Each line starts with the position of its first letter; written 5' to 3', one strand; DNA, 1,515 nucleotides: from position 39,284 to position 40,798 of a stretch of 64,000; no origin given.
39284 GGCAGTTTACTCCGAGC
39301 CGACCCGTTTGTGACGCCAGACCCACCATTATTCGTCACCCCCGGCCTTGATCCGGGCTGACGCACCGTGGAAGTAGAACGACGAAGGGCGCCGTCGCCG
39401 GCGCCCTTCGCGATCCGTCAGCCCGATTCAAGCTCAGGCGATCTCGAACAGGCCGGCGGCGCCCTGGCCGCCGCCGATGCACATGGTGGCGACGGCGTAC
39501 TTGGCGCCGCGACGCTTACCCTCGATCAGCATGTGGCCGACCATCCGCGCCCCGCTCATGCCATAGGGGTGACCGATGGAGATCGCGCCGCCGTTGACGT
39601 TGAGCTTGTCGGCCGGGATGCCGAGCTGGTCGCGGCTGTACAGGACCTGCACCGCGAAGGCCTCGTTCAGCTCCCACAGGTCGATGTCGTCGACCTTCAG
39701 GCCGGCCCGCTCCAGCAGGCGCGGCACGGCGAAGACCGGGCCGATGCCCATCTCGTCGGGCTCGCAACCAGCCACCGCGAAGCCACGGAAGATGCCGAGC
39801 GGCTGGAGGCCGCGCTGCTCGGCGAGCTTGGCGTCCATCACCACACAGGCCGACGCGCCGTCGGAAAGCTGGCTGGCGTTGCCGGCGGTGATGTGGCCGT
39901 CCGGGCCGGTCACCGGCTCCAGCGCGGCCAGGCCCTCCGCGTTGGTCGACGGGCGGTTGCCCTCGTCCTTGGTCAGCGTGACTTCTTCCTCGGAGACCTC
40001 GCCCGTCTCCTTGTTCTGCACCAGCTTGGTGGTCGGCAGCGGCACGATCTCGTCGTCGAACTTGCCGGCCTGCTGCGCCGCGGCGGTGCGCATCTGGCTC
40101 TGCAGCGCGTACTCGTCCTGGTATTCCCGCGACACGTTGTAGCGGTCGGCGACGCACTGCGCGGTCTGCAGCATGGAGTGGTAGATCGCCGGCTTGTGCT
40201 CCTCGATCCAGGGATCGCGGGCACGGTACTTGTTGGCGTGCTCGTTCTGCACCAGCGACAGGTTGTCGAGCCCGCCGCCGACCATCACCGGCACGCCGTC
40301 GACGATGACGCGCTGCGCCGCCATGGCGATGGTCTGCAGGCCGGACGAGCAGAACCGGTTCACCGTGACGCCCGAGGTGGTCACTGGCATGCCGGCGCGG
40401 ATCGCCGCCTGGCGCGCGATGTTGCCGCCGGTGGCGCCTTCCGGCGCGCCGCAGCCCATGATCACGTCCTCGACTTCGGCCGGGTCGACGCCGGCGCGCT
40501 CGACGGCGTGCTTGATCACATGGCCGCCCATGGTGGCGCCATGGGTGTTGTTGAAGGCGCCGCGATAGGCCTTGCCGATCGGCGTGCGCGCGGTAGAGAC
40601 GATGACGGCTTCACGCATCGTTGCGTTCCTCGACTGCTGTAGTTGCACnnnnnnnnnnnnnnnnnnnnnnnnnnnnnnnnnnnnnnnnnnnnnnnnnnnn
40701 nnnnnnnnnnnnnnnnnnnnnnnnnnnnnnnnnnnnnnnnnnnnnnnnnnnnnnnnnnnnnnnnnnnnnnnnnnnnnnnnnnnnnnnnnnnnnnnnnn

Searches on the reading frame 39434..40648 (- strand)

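Call 81: search_protein_families(library=pfam, proteins=[window:39434-40648:-], max_evalue=0.00001)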
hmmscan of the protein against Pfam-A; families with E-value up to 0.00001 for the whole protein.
window:39434-40648:- (404 aa): 2 families
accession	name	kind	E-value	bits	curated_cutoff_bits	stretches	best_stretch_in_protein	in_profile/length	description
PF00108.29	Thiolase_N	-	2.3e-64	217.7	26.4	1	15-273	2-259/260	Thiolase, N-terminal domain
PF02803.24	Thiolase_C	-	1.4e-46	157.6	27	1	282-402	2-122/123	Thiolase, C-terminal domain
